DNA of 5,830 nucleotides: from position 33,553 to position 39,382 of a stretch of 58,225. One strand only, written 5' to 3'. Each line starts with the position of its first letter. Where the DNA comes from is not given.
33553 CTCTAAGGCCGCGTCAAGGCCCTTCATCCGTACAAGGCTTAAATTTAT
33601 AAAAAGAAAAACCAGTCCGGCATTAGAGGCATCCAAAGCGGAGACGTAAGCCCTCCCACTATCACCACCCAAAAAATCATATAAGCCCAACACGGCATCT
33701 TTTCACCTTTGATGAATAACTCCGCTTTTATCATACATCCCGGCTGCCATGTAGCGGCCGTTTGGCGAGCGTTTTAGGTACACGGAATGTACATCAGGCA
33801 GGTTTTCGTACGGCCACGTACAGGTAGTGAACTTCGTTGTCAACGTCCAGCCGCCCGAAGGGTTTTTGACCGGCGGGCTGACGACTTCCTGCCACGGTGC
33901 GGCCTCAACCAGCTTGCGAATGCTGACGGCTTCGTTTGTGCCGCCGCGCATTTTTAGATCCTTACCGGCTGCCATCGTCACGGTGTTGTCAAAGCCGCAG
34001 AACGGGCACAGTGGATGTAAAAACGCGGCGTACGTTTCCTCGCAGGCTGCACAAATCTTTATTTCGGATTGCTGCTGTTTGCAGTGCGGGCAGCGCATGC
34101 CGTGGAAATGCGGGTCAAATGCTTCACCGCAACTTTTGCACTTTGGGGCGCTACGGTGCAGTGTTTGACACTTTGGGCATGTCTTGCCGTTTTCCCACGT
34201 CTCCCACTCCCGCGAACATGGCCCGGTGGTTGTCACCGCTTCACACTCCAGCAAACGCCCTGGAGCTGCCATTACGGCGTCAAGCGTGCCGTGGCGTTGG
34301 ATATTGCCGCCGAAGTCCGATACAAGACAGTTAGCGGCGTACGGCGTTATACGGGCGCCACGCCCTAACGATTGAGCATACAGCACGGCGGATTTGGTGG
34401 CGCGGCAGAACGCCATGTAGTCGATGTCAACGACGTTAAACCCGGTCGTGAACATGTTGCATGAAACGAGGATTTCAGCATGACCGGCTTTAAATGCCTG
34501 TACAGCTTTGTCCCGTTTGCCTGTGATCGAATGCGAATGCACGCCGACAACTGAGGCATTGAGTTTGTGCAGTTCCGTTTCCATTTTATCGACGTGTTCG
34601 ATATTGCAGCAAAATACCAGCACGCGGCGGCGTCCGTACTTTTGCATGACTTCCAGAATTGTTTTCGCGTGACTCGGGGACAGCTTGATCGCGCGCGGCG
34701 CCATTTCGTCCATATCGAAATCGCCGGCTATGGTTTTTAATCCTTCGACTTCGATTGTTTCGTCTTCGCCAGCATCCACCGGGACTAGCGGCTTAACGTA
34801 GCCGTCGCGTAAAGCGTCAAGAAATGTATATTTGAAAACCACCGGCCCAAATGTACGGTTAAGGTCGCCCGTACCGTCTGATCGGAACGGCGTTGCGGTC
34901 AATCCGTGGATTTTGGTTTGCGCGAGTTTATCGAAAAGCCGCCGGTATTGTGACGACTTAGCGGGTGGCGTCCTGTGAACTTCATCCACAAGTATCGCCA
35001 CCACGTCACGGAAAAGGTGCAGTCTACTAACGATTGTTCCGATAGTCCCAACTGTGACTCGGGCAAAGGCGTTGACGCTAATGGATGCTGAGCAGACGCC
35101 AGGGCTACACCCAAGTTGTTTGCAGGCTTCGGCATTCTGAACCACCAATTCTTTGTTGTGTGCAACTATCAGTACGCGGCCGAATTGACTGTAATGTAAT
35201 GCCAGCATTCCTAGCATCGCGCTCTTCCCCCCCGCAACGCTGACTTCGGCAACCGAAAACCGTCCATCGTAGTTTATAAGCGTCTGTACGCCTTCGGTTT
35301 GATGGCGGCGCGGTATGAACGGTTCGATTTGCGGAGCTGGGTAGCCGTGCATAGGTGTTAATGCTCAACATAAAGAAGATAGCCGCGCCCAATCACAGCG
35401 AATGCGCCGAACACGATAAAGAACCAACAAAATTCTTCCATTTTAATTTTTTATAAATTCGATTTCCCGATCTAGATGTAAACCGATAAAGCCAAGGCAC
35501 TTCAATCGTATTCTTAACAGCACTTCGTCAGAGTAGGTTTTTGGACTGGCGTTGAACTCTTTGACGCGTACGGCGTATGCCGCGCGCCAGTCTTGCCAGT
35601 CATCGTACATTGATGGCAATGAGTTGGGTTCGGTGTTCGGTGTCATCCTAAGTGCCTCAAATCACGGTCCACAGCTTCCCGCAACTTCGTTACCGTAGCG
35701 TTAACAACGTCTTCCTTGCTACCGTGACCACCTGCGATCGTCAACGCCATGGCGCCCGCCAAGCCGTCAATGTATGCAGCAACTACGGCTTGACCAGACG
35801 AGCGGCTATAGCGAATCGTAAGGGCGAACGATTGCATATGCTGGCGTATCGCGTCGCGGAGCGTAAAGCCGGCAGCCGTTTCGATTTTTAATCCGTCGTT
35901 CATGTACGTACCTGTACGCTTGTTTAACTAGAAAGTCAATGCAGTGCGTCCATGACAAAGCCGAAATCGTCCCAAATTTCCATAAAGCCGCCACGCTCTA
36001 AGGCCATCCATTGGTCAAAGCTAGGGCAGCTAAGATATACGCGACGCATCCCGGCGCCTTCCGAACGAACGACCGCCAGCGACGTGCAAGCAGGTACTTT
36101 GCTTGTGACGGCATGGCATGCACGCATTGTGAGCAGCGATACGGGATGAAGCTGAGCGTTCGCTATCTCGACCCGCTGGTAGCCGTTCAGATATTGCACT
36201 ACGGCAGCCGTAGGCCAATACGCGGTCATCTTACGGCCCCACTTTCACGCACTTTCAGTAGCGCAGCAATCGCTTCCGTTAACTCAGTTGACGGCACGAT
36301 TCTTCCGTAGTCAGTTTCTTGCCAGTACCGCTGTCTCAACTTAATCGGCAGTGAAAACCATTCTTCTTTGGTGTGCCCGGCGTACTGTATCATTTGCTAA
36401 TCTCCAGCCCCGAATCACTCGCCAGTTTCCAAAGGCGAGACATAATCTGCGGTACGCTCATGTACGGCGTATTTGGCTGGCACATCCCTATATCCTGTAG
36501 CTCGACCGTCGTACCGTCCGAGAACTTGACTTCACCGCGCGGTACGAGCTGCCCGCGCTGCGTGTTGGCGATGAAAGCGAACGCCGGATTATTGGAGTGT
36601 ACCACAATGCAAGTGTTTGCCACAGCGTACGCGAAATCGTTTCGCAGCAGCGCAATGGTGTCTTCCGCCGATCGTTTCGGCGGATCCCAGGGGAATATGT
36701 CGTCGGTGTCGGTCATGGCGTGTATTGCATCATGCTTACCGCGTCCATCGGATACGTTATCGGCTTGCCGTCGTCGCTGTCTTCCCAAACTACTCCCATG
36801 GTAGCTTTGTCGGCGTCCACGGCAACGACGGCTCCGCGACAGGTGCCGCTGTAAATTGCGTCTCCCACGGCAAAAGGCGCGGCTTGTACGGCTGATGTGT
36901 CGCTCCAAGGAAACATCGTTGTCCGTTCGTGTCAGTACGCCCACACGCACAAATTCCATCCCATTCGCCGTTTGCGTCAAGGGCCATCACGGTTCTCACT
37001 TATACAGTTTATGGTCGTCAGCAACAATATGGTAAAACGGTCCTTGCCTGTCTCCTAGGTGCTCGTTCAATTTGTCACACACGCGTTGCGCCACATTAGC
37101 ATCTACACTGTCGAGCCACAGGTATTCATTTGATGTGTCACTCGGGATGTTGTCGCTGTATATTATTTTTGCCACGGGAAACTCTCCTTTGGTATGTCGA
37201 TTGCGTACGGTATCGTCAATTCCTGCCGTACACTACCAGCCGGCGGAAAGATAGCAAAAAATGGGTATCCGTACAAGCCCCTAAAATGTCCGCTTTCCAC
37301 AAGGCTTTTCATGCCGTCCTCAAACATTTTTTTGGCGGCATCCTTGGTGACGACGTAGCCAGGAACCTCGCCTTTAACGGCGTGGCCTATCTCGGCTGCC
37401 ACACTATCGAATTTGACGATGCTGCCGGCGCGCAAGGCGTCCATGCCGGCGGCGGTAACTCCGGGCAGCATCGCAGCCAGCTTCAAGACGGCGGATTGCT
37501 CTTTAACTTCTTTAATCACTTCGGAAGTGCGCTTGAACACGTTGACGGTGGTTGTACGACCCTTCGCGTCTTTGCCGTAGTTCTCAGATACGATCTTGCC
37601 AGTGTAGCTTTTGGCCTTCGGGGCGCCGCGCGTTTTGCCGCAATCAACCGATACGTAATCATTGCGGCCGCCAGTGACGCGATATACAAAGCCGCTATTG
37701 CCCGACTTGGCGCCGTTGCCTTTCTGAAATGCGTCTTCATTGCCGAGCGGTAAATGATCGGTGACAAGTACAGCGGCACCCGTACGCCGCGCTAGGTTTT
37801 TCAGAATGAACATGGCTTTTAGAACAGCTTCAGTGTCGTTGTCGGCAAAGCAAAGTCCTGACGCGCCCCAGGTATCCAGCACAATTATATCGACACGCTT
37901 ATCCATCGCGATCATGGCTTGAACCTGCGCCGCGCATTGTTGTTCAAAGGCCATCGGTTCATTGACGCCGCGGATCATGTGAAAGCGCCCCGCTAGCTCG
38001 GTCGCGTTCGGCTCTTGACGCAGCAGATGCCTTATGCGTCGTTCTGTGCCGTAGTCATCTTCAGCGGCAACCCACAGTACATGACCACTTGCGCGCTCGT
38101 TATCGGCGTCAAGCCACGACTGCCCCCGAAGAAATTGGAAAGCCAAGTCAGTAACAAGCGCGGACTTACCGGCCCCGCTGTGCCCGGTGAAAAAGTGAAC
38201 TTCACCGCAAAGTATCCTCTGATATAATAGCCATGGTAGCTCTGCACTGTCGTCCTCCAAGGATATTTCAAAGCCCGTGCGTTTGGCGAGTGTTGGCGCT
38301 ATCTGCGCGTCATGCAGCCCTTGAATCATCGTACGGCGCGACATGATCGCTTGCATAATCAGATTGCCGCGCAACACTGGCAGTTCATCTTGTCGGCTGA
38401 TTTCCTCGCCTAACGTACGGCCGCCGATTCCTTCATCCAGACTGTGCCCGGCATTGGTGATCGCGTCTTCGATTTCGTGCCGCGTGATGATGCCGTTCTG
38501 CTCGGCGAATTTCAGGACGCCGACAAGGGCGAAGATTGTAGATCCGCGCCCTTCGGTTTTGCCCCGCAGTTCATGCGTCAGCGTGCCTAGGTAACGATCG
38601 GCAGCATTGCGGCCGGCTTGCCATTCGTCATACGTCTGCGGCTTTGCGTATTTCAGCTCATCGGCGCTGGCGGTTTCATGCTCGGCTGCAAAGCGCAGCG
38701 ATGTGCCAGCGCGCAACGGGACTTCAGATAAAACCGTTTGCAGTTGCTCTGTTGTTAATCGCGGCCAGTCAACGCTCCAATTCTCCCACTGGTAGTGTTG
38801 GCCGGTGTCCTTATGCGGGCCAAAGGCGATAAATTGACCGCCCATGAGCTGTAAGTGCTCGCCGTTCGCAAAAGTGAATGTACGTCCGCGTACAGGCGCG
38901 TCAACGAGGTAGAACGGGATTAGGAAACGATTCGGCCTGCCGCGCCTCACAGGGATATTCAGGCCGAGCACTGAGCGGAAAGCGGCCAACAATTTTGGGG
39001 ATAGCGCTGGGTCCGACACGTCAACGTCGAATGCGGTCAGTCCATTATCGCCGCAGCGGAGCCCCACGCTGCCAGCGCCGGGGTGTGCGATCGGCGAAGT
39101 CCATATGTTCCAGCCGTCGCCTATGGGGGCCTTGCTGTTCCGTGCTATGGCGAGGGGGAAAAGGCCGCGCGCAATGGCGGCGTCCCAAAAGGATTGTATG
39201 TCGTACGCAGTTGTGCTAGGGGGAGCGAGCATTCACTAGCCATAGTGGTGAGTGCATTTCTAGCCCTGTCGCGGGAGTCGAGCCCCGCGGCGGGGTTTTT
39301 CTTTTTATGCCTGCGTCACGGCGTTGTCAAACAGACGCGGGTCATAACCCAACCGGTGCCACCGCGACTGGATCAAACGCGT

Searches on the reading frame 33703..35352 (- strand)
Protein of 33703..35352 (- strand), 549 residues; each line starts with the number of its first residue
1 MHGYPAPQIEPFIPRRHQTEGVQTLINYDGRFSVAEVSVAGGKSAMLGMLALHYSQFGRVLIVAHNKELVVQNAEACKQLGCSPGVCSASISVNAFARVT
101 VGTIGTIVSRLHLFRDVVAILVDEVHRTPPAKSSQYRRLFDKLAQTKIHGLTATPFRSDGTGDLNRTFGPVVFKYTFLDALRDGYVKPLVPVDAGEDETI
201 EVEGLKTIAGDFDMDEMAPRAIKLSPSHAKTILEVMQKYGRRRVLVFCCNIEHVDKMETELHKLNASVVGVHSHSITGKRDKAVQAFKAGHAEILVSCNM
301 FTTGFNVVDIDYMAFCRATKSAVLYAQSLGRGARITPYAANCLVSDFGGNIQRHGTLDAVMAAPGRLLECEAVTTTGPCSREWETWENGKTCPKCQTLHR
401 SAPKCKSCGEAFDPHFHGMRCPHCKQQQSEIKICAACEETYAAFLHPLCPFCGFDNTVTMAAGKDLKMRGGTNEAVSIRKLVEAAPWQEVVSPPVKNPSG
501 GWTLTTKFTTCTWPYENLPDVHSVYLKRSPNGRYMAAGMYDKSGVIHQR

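Call 70: search_protein_families(library=phrogs, max_evalue=0.00001, proteins=[window:33703-35352:-])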
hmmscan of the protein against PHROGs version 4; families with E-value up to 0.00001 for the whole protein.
window:33703-35352:- (549 aa): 5 families
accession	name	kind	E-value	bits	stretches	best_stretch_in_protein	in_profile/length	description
phrog_16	-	DNA, RNA and nucleotide metabolism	2.1e-65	222.5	1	10-413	269-654/986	DNA helicase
phrog_16694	-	unknown function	2.2e-15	56.7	1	229-337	546-662/1010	-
phrog_9690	-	DNA, RNA and nucleotide metabolism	7.7e-11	42.6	1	114-349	38-270/306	DNA helicase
phrog_3830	-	unknown function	3.2e-07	30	0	115-198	396-480/1032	-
phrog_32711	-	unknown function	2.1e-06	26.9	1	107-340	209-443/956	-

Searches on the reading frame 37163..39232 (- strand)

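Call 70: search_protein_families(library=phrogs, max_evalue=0.00001, proteins=[window:37163-39232:-])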
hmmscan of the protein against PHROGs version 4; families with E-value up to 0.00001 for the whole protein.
window:37163-39232:- (689 aa): 6 families
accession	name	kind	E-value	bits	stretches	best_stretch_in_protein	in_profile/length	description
phrog_906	-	DNA, RNA and nucleotide metabolism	1.1e-13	51.9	1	342-498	526-676/872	DNA polymerase/primase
phrog_1156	-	DNA, RNA and nucleotide metabolism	5.4e-13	49.4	1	17-169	18-193/855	DNA primase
phrog_2850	-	unknown function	9.8e-11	42.2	1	344-577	159-390/465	-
phrog_25693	-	unknown function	2.5e-06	27.4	1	331-497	38-212/405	-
phrog_239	-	DNA, RNA and nucleotide metabolism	4e-06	27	1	330-494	346-517/801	DNA primase/helicase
phrog_243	-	DNA, RNA and nucleotide metabolism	6.4e-06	26.3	0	339-501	31-198/273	DnaB-like replicative helicase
